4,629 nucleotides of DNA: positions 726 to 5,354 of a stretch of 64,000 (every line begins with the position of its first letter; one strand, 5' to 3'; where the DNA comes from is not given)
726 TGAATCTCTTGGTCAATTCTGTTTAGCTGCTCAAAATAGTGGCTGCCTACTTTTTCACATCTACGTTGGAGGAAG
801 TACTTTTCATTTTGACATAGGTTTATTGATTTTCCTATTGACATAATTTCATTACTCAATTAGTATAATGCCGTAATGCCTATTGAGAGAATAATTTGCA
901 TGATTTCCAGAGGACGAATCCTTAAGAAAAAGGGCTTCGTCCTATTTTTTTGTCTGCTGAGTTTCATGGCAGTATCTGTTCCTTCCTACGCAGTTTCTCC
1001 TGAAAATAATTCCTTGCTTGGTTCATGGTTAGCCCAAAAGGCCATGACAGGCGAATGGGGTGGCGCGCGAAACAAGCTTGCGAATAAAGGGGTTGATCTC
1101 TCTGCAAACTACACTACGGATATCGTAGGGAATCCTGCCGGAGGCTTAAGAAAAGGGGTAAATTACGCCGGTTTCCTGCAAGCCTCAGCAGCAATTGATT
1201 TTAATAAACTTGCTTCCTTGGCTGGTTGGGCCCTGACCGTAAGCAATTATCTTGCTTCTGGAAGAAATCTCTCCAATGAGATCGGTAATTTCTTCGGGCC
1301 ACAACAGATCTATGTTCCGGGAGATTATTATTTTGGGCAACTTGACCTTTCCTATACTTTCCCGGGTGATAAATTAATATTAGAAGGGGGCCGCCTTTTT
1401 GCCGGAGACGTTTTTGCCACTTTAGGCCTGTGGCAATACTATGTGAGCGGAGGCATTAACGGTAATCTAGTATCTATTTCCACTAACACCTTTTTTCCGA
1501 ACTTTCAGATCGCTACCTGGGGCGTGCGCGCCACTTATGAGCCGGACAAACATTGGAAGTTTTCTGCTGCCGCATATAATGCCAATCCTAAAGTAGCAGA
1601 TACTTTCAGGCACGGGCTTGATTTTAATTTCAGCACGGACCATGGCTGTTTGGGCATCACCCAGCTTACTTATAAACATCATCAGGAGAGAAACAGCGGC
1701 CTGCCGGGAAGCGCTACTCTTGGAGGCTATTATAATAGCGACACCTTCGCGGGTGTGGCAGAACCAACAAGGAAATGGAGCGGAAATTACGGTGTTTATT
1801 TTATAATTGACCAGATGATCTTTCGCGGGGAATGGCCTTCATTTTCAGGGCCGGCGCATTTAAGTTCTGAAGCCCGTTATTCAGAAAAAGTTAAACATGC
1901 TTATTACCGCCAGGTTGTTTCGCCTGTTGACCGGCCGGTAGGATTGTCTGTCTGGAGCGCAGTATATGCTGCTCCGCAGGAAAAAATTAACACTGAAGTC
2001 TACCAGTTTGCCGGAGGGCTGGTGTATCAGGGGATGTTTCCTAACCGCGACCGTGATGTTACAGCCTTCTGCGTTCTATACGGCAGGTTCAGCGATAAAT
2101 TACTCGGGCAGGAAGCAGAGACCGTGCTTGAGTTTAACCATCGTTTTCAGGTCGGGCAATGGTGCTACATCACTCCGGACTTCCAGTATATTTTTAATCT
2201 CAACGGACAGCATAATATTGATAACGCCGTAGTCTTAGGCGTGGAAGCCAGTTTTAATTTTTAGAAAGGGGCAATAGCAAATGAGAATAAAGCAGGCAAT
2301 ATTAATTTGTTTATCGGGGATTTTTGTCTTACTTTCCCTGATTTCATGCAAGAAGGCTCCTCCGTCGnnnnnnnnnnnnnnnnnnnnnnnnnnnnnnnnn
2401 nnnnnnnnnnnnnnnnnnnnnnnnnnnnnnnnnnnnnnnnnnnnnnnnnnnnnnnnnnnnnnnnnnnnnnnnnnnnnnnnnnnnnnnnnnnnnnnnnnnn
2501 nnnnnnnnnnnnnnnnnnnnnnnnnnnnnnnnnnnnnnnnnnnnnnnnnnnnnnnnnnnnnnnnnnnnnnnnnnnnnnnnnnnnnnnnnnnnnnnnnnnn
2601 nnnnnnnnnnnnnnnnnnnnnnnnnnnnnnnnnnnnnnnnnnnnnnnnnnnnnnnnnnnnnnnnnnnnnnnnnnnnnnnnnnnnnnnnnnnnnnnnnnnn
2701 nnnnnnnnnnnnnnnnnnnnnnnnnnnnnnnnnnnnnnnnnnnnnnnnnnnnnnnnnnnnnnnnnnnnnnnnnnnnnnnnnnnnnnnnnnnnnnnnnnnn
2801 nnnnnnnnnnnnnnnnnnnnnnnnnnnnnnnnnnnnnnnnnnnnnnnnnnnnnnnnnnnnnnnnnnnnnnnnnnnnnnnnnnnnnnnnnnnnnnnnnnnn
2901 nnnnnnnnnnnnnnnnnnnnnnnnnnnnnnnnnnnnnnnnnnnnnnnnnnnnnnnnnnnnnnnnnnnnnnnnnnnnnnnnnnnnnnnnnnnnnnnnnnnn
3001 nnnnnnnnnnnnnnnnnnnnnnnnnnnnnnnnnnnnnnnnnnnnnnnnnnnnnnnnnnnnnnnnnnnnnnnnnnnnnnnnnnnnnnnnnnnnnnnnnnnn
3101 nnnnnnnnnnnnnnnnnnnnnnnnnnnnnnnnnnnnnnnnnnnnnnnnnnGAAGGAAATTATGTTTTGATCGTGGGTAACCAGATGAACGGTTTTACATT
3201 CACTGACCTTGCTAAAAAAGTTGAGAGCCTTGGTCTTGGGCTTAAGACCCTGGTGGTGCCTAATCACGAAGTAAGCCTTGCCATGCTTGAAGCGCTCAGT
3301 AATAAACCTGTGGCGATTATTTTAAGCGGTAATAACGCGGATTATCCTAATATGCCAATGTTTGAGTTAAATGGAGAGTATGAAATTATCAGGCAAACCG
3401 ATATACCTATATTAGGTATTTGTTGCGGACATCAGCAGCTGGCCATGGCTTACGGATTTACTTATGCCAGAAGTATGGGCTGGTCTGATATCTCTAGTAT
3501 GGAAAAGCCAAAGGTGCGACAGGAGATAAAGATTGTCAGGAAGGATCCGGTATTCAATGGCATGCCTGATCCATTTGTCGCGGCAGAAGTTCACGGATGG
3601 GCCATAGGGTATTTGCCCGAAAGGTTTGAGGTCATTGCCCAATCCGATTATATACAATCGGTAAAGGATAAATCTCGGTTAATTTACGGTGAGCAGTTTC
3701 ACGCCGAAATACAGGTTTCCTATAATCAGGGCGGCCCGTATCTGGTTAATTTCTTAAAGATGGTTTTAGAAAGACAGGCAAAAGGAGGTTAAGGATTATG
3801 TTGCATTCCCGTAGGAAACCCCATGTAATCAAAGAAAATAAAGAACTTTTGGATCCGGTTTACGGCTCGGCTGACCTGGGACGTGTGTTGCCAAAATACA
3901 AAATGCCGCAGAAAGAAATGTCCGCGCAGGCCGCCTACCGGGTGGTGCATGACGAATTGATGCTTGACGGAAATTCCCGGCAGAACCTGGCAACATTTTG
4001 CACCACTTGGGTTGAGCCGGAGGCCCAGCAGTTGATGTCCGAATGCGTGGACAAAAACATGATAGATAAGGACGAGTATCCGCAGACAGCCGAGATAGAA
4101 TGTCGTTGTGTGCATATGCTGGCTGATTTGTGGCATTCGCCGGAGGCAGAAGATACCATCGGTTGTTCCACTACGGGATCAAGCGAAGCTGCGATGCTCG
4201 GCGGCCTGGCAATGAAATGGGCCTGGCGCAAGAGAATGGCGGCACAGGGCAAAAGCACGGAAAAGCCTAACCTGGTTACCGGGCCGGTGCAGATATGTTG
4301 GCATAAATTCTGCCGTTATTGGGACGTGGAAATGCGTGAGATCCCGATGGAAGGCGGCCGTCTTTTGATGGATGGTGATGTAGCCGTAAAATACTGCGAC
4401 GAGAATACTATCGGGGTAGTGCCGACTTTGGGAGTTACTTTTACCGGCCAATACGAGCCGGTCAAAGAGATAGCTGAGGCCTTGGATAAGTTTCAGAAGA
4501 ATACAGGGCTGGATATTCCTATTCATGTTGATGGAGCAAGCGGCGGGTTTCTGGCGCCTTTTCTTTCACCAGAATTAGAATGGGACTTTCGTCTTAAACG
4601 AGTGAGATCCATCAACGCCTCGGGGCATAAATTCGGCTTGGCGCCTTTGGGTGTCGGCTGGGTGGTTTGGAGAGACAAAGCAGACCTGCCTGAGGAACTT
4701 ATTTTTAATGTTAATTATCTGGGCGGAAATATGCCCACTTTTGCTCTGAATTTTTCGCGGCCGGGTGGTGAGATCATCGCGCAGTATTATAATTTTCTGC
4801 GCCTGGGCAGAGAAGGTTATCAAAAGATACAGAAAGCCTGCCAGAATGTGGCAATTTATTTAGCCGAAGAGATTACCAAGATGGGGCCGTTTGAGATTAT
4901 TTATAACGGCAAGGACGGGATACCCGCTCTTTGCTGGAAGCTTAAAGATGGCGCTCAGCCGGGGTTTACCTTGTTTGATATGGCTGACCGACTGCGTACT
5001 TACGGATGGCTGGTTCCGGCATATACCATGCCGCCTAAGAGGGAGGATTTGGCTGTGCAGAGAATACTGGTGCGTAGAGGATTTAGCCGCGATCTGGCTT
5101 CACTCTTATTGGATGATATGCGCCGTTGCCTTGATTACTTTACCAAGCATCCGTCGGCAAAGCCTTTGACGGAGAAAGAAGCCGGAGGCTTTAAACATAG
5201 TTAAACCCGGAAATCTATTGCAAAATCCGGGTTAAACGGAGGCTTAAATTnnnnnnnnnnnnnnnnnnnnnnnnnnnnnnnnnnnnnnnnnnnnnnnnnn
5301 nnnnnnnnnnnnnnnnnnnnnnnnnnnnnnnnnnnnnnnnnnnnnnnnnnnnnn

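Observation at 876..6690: GC-rich island: OprB porin, surface GATase-lipoprotein, GadB and GadC, a putative glutamine/glutamate-dependent acid-resistance module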

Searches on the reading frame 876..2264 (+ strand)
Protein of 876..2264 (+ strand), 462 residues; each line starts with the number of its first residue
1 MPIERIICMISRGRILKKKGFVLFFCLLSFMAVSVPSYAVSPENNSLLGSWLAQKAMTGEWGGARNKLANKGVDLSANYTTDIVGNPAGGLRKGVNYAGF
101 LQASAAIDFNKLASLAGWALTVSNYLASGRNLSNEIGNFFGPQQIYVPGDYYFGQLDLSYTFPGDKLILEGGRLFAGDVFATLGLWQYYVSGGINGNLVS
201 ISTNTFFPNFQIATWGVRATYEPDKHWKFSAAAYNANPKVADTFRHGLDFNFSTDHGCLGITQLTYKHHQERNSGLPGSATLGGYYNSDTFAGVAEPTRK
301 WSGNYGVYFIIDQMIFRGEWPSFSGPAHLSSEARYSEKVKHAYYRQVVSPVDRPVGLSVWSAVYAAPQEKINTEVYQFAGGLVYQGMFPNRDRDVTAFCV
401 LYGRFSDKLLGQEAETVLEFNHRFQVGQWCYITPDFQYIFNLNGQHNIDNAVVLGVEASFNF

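Call 3: search_protein_families(library=pfam, proteins=[window:876-2264:+], max_evalue=0.01)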
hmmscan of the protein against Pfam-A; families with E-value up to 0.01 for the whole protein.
window:876-2264:+ (462 aa): 1 family
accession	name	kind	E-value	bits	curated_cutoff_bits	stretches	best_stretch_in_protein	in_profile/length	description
PF04966.18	OprB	-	2.1e-41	143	22.9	1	93-462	2-372/372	Carbohydrate-selective porin, OprB family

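Call 4: search_protein_families(library=ncbifam, proteins=[window:876-2264:+], max_evalue=0.01)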
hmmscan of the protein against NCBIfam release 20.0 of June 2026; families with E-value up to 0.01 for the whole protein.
window:876-2264:+ (462 aa): 0 families

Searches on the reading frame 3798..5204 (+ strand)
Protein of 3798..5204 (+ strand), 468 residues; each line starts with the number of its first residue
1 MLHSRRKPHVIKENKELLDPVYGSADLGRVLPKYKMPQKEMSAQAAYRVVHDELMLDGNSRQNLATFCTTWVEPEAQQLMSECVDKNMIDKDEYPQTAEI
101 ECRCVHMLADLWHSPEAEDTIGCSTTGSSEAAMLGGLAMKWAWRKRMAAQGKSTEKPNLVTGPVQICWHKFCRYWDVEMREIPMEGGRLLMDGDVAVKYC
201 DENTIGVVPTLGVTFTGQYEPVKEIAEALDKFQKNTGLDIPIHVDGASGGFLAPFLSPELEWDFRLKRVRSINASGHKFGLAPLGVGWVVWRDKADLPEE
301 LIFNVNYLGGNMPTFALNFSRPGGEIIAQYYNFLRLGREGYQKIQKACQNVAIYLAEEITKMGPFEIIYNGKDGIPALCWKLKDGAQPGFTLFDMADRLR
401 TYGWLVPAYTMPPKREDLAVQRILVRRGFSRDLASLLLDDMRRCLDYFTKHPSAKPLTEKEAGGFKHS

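Call 3: search_protein_families(library=pfam, proteins=[window:3798-5204:+], max_evalue=0.01)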
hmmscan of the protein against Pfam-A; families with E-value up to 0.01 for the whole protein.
window:3798-5204:+ (468 aa): 1 family
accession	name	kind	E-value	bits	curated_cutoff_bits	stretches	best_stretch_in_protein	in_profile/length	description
PF00282.25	Pyridoxal_deC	-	3.7e-87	292.9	27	1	32-383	1-375/375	Pyridoxal-dependent decarboxylase conserved domain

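Call 4: search_protein_families(library=ncbifam, proteins=[window:3798-5204:+], max_evalue=0.01)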
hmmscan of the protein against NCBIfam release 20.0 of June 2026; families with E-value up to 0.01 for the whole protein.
window:3798-5204:+ (468 aa): 5 families
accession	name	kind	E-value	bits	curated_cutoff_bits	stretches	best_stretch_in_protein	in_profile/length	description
TIGR01788.1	Glu-decarb-GAD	equivalog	3.4e-203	675.2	380.4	1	21-448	2-430/431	glutamate decarboxylase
TIGR03812.1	tyr_de_CO2_Arch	equivalog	8.9e-39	133.4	299.4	1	61-368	22-315/375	tyrosine decarboxylase MfnA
NF002748.0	PRK02769.1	equivalog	3.8e-16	58.8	305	1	205-363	162-314/382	histidine decarboxylase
TIGR03799.1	NOD_PanD_pyr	equivalog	1e-07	30.8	606.1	1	203-370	265-427/522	pyridoxal-dependent aspartate 1-decarboxylase PanP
NF052646.1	DABADecarRhbB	equivalog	0.00064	18.4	900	1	204-316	243-346/491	L-2,4-diaminobutyrate decarboxylase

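Call 28: search_solved_structures(query=window:3798-5204:+, max_evalue=1e-20, show_alignments=1)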
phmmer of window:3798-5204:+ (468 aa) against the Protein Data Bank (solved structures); distinct sequences matched with E-value up to 1e-20: 10.
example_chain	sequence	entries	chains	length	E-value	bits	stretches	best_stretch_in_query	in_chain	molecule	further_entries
1pmm_A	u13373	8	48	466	1.2e-190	637.6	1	11-467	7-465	Glutamate decarboxylase beta | Glutamate decarboxylase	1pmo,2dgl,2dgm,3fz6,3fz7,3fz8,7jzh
1xey_A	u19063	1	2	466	4.2e-190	635.8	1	15-467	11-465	Glutamate decarboxylase alpha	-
2dgk_A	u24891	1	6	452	2e-188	630.2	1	21-467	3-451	Glutamate decarboxylase beta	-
5gp4_C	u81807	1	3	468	1.4e-146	492.2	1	13-445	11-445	Glutamate decarboxylase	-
3hbx_A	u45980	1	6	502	6.1e-146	490.1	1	9-453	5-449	Glutamate decarboxylase 1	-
7x4y_A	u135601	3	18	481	6.7e-129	433.9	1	20-450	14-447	Glutamate decarboxylase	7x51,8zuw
7x4r_A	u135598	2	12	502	7e-129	433.8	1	20-450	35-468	Glutamate decarboxylase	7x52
7x4l_A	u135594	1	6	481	2.4e-128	432.1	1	20-450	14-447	Glutamate decarboxylase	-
8ayf_A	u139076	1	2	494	2.5e-22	82.4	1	86-456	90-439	Sphingosine-1-phosphate lyase 1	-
4q6r_A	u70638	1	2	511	2.7e-22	82.3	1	86-456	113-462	Sphingosine-1-phosphate lyase 1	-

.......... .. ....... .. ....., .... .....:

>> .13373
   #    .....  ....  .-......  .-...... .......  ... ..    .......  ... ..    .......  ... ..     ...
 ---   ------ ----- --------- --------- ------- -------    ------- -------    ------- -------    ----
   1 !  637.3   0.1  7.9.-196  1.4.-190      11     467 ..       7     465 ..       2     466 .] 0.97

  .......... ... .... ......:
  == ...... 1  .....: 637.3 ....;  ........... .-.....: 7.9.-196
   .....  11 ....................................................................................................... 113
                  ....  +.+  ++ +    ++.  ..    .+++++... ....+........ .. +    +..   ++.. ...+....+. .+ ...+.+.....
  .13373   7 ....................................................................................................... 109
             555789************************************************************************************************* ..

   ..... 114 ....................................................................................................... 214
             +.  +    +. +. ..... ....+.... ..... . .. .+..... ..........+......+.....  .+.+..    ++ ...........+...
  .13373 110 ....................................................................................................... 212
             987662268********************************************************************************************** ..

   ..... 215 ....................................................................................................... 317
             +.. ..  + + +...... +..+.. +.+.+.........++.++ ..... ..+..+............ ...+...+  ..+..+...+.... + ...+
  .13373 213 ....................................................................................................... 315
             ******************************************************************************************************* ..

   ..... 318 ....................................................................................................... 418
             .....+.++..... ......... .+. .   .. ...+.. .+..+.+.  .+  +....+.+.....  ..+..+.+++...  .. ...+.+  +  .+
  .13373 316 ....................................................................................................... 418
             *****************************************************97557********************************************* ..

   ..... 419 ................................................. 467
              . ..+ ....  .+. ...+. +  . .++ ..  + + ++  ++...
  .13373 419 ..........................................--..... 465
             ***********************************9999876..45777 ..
